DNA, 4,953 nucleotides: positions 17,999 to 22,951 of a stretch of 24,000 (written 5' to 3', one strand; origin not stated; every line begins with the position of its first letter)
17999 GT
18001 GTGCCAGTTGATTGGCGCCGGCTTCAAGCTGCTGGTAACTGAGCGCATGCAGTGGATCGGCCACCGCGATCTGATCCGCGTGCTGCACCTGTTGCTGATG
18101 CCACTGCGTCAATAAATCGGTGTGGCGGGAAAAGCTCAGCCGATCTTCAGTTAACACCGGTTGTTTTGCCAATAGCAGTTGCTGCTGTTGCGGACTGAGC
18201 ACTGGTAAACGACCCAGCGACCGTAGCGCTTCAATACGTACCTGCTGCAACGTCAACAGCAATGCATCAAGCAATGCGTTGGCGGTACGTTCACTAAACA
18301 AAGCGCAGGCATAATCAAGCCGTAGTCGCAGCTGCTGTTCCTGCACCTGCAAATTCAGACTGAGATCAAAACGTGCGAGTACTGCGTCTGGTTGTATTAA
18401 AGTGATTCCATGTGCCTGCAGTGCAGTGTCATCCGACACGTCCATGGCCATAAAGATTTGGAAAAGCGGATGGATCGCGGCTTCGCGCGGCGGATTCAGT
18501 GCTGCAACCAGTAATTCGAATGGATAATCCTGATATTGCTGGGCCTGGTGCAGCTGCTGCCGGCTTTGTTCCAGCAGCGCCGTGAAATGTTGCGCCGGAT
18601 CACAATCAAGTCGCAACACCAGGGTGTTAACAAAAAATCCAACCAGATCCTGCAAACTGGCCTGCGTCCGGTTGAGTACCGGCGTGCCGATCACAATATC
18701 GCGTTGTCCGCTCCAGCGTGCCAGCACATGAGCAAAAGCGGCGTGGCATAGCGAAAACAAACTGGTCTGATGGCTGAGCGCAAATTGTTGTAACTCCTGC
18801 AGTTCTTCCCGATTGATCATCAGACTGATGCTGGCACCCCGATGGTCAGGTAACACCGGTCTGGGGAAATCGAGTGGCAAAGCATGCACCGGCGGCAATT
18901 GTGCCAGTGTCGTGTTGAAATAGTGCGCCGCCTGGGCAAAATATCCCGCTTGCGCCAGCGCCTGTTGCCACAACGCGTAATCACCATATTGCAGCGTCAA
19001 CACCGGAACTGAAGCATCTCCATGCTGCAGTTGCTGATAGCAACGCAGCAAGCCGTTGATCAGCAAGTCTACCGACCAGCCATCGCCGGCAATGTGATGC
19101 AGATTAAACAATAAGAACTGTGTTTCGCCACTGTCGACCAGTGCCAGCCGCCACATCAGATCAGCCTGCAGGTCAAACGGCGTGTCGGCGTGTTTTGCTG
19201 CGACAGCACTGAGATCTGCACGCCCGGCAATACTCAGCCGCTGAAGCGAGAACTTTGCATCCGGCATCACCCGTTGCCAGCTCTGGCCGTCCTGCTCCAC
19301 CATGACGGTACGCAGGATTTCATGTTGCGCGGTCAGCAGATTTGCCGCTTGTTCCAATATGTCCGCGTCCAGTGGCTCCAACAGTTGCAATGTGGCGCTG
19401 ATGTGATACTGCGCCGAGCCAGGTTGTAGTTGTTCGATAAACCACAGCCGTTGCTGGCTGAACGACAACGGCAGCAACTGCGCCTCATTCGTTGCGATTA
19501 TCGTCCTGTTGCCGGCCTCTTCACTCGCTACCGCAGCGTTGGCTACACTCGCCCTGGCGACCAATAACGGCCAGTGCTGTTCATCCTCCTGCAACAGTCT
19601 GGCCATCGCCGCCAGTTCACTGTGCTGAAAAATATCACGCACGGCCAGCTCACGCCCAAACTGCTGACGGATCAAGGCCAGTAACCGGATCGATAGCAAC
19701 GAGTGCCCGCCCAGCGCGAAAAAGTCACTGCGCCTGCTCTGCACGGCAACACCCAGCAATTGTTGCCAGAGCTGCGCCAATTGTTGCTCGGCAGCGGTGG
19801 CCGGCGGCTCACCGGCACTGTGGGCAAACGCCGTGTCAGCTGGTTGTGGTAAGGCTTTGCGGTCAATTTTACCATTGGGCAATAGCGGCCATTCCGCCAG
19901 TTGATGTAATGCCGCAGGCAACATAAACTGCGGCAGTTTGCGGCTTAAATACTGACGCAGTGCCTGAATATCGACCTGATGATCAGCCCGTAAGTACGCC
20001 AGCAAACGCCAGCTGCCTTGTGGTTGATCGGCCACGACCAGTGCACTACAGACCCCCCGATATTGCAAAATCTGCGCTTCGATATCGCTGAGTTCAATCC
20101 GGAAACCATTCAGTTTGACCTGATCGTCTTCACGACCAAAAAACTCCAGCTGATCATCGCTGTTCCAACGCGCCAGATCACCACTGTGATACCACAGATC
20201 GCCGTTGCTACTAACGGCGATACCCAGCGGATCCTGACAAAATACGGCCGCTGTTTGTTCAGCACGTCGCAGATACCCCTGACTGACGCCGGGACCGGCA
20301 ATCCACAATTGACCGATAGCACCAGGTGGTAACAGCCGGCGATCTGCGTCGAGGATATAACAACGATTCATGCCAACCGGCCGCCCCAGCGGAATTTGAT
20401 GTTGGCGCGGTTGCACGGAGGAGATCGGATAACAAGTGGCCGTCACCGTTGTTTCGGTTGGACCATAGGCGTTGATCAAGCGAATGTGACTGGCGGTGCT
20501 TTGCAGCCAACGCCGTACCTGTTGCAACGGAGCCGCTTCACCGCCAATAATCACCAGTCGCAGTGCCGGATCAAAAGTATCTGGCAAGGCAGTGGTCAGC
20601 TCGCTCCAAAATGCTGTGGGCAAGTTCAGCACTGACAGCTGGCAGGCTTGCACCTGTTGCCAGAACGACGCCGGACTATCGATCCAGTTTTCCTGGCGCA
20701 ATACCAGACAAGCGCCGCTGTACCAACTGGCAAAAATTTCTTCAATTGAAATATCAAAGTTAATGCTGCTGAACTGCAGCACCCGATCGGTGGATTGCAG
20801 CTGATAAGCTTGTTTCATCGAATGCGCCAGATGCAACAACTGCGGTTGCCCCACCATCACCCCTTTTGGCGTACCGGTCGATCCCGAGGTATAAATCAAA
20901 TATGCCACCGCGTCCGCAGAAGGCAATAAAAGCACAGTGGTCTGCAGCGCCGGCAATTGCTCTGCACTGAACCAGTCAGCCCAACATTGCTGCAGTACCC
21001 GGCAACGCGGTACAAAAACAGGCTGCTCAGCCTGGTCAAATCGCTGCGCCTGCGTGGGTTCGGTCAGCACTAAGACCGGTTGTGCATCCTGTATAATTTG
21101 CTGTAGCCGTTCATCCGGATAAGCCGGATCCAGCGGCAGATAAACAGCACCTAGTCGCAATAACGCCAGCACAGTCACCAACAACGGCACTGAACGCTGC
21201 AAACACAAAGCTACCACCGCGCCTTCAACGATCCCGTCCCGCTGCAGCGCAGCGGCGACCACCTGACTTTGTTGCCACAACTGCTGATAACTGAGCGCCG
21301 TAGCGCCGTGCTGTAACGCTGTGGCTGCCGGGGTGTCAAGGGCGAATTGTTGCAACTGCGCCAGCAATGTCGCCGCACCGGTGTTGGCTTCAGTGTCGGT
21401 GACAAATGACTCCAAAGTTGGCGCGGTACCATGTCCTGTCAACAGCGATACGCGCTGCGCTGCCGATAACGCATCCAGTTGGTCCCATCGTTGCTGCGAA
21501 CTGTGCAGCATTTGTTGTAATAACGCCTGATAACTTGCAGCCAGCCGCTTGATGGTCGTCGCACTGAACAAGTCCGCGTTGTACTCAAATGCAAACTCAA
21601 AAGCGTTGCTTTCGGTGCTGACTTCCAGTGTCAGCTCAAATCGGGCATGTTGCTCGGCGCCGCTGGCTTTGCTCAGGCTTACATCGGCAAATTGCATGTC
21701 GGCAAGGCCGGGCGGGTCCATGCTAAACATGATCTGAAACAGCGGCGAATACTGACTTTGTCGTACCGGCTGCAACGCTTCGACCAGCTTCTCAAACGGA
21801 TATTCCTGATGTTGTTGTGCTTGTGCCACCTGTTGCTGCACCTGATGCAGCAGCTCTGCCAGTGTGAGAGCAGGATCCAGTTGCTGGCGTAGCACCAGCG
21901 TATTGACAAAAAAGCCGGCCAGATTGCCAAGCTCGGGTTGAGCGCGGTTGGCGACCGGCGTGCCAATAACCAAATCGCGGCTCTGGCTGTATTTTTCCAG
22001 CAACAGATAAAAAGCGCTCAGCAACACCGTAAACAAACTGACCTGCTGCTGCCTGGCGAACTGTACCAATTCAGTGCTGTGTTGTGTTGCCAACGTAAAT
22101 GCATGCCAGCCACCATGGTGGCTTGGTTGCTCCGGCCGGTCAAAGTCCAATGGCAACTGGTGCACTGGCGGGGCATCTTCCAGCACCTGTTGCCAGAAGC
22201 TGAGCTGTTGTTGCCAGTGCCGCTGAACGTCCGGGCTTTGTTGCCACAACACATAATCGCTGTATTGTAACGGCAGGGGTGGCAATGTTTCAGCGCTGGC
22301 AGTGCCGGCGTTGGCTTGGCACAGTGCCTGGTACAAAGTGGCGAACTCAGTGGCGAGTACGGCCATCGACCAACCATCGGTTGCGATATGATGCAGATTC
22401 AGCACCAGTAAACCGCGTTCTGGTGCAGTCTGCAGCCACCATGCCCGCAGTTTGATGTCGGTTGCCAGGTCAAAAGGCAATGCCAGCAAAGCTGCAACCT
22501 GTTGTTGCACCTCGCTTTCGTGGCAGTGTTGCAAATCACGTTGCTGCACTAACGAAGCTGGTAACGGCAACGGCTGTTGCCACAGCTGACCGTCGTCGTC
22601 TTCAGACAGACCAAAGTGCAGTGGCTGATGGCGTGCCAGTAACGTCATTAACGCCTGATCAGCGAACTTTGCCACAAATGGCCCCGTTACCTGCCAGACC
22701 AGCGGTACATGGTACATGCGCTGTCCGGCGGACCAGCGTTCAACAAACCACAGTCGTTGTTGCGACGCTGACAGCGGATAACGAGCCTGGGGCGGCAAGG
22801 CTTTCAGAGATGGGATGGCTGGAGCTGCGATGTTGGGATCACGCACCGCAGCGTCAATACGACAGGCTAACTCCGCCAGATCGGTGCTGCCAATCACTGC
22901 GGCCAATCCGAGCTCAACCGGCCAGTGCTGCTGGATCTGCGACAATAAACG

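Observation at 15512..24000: Terminal modules of a giant, unassigned NRPS that runs off the window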

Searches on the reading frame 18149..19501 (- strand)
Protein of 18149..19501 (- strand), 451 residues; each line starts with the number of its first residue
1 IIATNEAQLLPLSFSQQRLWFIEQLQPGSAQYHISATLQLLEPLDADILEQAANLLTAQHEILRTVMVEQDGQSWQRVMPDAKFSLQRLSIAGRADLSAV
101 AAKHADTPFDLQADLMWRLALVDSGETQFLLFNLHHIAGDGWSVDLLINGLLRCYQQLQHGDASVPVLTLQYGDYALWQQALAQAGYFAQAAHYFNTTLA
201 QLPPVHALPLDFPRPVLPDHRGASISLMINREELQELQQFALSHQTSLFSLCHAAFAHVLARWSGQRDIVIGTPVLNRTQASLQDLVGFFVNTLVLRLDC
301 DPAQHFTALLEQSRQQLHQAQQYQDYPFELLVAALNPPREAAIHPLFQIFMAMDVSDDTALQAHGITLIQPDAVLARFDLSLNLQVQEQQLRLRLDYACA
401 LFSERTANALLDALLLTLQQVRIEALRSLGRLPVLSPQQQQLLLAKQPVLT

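Call 37: search_solved_structures(query=window:18149-19501:-, max_evalue=1e-20)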
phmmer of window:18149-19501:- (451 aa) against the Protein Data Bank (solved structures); distinct sequences matched with E-value up to 1e-20: 31.
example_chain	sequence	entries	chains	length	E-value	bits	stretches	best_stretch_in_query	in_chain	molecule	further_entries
6oyf_A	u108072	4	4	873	1.7e-69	238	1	10-439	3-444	Txo1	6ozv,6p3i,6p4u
6p1j_A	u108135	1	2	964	4.5e-69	236.6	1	7-443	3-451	Txo2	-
5u89_A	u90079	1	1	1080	9.1e-58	199.3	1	10-446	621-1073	Amino acid adenylation domain protein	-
2jgp_A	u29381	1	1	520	6.6e-55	189.9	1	9-409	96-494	TYROCIDINE SYNTHETASE 3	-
8z0q_C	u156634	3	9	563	3.6e-50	174.3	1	5-419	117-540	Special condensation domain in NRPS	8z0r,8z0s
7kvw_A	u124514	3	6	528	2.6e-47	164.9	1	12-432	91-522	PCP-C didomain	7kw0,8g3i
8qnf_A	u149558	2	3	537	2.7e-47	164.8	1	5-439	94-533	Condensation domain TomBC from the Tomaymycin non-ribosomal peptide synthetase | Tomaymycin non-ribosomal peptide synthetase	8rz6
8fx6_A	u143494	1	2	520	8.6e-47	163.2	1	12-420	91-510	PCP-C didomain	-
7kw2_A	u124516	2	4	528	2e-46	161.9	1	12-432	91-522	PCP-C didomain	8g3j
8fx7_A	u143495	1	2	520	6.7e-46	160.2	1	12-420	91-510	PCP-C didomain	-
4zxh_A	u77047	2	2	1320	2.6e-42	148.4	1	12-394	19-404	ABBFA_003403 | Tyrocidine synthetase 3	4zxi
6m7l_B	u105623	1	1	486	2.2e-38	135.5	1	10-359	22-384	Putative non-ribosomal peptide synthetase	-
8xjz_C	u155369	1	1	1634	3.1e-38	135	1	6-405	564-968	Peptide synthetase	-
4tx2_B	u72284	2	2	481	1.6e-37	132.6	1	6-436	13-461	Non-ribosomal peptide synthetase | Peptide synthetase, module 7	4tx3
9lcq_A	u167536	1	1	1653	1.9e-37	132.4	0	9-348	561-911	PvdL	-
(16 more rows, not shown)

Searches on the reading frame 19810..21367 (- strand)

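Call 42: search_solved_structures(query=window:19810-21367:-, max_evalue=1e-50)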
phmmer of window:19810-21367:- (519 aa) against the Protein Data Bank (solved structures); distinct sequences matched with E-value up to 1e-50: 46.
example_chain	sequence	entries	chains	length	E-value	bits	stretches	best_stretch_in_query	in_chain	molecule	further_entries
6mfy_A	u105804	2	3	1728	2.4e-144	485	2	2-513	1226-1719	Linear gramicidin synthase subunit A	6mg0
9be3_A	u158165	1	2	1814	3.2e-144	484.6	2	2-513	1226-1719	Linear gramicidin synthase subunit A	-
9be4_A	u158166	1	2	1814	3.2e-144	484.6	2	2-513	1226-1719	Linear gramicidin synthase subunit A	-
6mfz_A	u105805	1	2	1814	3.2e-144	484.6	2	2-513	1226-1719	Linear gramicidin synthase subunit A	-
9meh_A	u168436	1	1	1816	3.2e-144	484.6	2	2-513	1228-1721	Linear gramicidin synthase subunit A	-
8xjz_C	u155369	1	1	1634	1.1e-123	416.8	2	16-513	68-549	Peptide synthetase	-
4d4g_A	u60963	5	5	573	2.3e-104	353.1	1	11-509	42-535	APNAA1 | APNA A1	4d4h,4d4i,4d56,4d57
5u89_A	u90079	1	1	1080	2.4e-91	310.2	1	11-512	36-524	Amino acid adenylation domain protein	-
9bfd_A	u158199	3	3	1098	4.6e-88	299.3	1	15-514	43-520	Tyrocidine synthase 1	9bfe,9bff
8www_A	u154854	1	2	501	3e-83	283.5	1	5-509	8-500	Carrier domain-containing protein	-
6p1j_A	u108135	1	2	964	1.5e-80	274.5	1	10-506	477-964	Txo2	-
2vsq_A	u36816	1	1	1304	4.6e-80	273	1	12-513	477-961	SURFACTIN SYNTHETASE SUBUNIT 3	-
8jbr_A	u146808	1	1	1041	4.5e-78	266.4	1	12-510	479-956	McyA protein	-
1amu_A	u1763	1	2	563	6.1e-77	262.7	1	24-510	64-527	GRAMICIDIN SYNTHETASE 1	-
6ea3_B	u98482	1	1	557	8.1e-75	255.7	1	17-509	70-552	adenylation domain of Fuscachelin synthetase component H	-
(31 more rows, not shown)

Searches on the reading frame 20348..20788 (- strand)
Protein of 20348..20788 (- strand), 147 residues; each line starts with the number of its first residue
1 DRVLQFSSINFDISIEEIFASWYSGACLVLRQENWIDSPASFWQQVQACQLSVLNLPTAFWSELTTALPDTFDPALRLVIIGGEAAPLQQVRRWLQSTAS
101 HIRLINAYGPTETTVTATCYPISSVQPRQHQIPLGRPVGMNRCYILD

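Call 44: search_solved_structures(query=window:20348-20788:-, max_evalue=0.00001, show_alignments=5)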
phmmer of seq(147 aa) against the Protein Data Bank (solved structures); distinct sequences matched with E-value up to 0.00001: 58.
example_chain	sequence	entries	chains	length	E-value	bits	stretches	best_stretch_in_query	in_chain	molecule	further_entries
4d4g_A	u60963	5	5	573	4.2e-28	101.4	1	1-147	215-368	APNAA1 | APNA A1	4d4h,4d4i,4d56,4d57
7xbs_A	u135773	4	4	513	1e-19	74.2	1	1-147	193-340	CmnG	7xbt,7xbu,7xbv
6mfy_A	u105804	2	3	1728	3.6e-19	72.4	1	7-146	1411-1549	Linear gramicidin synthase subunit A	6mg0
9be3_A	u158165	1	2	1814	4.1e-19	72.2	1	7-146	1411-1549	Linear gramicidin synthase subunit A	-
6mfz_A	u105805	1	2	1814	4.1e-19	72.2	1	7-146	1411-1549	Linear gramicidin synthase subunit A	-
9be4_A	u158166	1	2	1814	4.1e-19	72.2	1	7-146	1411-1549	Linear gramicidin synthase subunit A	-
9meh_A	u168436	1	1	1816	4.1e-19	72.2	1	7-146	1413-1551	Linear gramicidin synthase subunit A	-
8xjz_C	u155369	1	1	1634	2.7e-18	69.6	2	5-147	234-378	Peptide synthetase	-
9bfd_A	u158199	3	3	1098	5.1e-17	65.4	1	1-146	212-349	Tyrocidine synthase 1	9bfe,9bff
7ywj_A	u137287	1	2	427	1.6e-16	63.8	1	1-146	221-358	Tyrocidine synthase 1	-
5n81_A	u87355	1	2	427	3.3e-16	62.8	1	1-146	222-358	Tyrocidine synthase 1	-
5n82_A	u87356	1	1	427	8.8e-16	61.4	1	1-146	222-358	Tyrocidine synthase 1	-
1amu_A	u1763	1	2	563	1.7e-15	60.5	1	1-147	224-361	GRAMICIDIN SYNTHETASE 1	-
7ywk_A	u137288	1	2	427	4.2e-15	59.2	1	1-146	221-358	Tyrocidine synthase 1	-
6ea3_B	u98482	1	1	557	2.6e-14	56.6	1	1-147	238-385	adenylation domain of Fuscachelin synthetase component H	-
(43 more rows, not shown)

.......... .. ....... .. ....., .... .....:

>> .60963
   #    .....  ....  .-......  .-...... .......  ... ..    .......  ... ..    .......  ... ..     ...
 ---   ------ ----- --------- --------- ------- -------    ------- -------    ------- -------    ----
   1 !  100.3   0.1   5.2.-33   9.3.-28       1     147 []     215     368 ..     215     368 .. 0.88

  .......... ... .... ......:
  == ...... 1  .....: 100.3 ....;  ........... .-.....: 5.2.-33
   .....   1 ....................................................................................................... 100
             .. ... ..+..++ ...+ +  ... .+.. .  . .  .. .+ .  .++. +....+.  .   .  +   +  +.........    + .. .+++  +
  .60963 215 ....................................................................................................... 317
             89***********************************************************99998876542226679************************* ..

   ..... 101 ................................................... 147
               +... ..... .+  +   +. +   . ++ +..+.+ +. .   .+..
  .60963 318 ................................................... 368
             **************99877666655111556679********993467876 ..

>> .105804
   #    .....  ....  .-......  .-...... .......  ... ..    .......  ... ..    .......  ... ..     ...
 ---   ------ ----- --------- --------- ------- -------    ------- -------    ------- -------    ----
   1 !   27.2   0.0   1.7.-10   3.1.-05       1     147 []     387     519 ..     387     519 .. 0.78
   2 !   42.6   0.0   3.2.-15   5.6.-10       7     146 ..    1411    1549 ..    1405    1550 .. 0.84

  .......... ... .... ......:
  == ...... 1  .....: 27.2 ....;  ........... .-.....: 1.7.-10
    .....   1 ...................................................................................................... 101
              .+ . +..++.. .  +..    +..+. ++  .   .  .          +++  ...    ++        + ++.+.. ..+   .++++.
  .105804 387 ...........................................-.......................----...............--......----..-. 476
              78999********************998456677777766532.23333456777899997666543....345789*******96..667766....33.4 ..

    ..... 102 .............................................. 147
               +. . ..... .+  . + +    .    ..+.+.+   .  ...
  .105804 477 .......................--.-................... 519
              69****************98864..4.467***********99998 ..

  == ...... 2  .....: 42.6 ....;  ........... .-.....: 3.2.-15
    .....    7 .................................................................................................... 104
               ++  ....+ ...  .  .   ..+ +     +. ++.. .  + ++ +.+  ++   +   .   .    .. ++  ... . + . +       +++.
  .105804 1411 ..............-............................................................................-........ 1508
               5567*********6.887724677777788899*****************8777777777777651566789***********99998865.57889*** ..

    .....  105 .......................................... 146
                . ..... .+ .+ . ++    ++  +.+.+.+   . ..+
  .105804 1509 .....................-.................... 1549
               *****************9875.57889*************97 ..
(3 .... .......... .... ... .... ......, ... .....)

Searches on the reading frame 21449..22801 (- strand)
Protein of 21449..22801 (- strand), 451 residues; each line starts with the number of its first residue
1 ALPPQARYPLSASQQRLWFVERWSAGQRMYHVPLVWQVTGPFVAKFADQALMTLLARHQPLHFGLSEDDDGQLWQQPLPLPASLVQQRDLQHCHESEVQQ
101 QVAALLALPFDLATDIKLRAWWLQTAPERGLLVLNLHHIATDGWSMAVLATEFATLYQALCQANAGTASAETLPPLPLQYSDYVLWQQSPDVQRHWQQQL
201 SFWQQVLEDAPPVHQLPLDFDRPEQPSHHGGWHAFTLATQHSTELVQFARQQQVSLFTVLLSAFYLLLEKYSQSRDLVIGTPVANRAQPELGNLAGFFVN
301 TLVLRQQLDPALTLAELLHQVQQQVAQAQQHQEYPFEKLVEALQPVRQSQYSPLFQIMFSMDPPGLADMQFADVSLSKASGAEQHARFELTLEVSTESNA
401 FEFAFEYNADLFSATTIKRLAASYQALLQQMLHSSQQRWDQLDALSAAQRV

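Call 36: search_solved_structures(query=window:21449-22801:-, max_evalue=1e-20)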
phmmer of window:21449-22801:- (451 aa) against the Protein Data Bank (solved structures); distinct sequences matched with E-value up to 1e-20: 30.
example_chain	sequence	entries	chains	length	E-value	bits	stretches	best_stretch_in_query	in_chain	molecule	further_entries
6oyf_A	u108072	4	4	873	4.5e-66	226.8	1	8-450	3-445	Txo1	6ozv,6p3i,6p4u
6p1j_A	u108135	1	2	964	7.1e-66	226.2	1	7-450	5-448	Txo2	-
5u89_A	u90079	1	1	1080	3.4e-64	220.7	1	8-446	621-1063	Amino acid adenylation domain protein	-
2jgp_A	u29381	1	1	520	1.2e-56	195.7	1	4-443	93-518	TYROCIDINE SYNTHETASE 3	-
8z0q_C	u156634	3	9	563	2.5e-56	194.7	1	4-432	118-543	Special condensation domain in NRPS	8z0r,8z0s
7kvw_A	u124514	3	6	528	7.5e-50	173.4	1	4-430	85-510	PCP-C didomain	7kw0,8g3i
8fx6_A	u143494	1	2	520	1e-49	173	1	4-429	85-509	PCP-C didomain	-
7kw2_A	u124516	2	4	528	5.9e-49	170.5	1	4-430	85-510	PCP-C didomain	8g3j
8fx7_A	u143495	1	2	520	7.8e-49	170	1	4-429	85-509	PCP-C didomain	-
4zxh_A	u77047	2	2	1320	2.4e-45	158.6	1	6-443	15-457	ABBFA_003403 | Tyrocidine synthetase 3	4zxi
8qnf_A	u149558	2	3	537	5.9e-45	157.3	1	11-450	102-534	Condensation domain TomBC from the Tomaymycin non-ribosomal peptide synthetase | Tomaymycin non-ribosomal peptide synthetase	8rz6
8xjz_C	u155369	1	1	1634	1.2e-43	153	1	4-431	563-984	Peptide synthetase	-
6mfw_A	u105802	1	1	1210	6.1e-41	144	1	2-449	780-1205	Linear gramicidin synthase subunit A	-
6mfx_A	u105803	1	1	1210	5.2e-40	141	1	3-449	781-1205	Linear gramicidin synthase subunit A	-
6mfy_A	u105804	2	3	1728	5.9e-40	140.8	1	2-442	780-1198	Linear gramicidin synthase subunit A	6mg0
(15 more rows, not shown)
